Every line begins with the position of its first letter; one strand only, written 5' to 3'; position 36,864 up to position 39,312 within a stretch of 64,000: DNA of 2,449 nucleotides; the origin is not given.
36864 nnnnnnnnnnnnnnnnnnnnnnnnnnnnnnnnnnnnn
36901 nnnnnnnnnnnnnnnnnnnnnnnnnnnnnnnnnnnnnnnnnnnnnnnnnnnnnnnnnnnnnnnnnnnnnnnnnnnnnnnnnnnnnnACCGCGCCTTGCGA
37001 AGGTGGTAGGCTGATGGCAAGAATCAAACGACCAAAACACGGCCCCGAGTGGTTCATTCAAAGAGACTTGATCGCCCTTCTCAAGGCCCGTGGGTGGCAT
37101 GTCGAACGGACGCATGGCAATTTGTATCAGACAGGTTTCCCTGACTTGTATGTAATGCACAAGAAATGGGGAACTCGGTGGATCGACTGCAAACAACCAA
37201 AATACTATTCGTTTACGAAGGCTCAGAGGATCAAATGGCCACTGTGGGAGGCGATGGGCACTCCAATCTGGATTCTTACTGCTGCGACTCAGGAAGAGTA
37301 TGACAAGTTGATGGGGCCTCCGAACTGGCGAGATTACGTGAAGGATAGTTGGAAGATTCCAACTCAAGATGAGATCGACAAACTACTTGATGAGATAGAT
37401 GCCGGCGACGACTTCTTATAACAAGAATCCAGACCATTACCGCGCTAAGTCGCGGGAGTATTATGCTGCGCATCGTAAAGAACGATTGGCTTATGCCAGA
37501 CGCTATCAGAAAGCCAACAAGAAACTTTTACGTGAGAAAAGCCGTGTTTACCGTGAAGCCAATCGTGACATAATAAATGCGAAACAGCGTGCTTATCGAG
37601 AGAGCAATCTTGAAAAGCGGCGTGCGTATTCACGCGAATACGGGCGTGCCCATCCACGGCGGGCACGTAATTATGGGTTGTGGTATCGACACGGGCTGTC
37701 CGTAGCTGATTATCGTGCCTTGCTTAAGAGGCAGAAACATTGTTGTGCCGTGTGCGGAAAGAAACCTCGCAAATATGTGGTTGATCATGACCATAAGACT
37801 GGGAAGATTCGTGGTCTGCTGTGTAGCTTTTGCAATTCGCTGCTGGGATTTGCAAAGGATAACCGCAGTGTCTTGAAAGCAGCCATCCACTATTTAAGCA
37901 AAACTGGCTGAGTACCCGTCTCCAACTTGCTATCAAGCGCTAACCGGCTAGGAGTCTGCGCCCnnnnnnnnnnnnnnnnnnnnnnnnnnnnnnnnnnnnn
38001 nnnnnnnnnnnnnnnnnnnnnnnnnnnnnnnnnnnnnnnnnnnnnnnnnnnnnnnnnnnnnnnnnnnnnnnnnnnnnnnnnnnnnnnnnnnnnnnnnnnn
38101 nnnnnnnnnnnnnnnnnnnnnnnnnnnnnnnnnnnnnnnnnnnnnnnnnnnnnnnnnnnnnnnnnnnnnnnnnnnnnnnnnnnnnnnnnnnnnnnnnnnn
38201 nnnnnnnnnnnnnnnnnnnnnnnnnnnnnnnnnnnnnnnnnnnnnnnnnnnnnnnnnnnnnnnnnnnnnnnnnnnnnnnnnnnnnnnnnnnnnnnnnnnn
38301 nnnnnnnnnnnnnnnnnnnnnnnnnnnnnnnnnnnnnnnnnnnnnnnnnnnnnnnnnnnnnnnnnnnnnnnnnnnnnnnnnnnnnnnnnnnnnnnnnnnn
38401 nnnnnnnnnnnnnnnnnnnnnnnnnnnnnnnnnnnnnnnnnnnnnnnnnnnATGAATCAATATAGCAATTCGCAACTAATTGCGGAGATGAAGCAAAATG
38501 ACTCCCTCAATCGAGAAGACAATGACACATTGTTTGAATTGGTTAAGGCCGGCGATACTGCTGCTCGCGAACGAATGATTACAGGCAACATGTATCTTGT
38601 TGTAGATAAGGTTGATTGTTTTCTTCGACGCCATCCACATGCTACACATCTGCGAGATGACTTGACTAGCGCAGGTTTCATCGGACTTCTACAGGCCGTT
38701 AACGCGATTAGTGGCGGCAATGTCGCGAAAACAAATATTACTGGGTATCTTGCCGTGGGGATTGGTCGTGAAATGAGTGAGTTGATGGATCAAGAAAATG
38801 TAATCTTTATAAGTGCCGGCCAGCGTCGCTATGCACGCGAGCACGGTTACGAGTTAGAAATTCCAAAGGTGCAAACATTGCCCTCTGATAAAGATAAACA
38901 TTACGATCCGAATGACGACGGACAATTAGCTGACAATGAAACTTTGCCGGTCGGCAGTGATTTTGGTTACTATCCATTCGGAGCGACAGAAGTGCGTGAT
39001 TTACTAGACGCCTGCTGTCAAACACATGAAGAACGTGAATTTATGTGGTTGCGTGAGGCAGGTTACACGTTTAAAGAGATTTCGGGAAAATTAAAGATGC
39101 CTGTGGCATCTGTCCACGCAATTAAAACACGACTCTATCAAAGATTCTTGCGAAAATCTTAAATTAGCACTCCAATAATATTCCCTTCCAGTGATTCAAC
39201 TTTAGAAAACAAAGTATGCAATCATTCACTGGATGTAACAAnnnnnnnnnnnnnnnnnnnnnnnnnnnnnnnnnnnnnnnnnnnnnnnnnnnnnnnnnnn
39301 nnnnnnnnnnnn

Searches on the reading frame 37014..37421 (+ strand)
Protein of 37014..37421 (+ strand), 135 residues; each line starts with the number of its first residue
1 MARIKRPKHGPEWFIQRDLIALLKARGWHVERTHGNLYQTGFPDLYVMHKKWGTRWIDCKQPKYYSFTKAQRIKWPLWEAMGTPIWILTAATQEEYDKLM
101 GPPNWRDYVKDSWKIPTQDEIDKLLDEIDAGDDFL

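Call 16: search_protein_families(library=phrogs, proteins=[window:37014-37421:+], max_evalue=0.001)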
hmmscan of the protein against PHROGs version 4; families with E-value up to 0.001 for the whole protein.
window:37014-37421:+ (135 aa): 1 family
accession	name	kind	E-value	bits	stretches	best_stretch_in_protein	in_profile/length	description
phrog_93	-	DNA, RNA and nucleotide metabolism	6.9e-05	22.7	1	8-98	350-436/613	endonuclease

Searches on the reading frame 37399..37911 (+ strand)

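Call 16: search_protein_families(library=phrogs, proteins=[window:37399-37911:+], max_evalue=0.001)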
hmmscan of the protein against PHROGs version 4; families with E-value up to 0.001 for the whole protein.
window:37399-37911:+ (170 aa): 7 families
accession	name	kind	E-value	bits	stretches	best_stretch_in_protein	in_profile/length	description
phrog_2633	-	DNA, RNA and nucleotide metabolism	1.8e-27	97.2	1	70-169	57-139/142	endonuclease VII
phrog_2914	-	DNA, RNA and nucleotide metabolism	3.8e-25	89.7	1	48-168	32-154/190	endonuclease VII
phrog_307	-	DNA, RNA and nucleotide metabolism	1.2e-21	79.1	1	84-168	91-178/334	endonuclease VII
phrog_423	-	DNA, RNA and nucleotide metabolism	4e-16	60.4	1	102-155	11-70/159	endonuclease VII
phrog_17507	-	DNA, RNA and nucleotide metabolism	2.5e-10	41.1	1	128-167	1-41/65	endonuclease VII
phrog_11865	-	DNA, RNA and nucleotide metabolism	6.6e-06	27.5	1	127-150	1-24/95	endonuclease VII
phrog_1035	-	DNA, RNA and nucleotide metabolism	3.4e-05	24.8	1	34-162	86-223/271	endonuclease VII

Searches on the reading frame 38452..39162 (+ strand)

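Call 16: search_protein_families(library=phrogs, proteins=[window:38452-39162:+], max_evalue=0.001)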
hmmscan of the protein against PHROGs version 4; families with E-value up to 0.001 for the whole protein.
window:38452-39162:+ (236 aa): 1 family
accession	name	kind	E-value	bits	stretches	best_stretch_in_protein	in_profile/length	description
phrog_351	-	transcription regulation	3.5e-10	40.1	1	11-85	477-550/928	RNA polymerase sigma factor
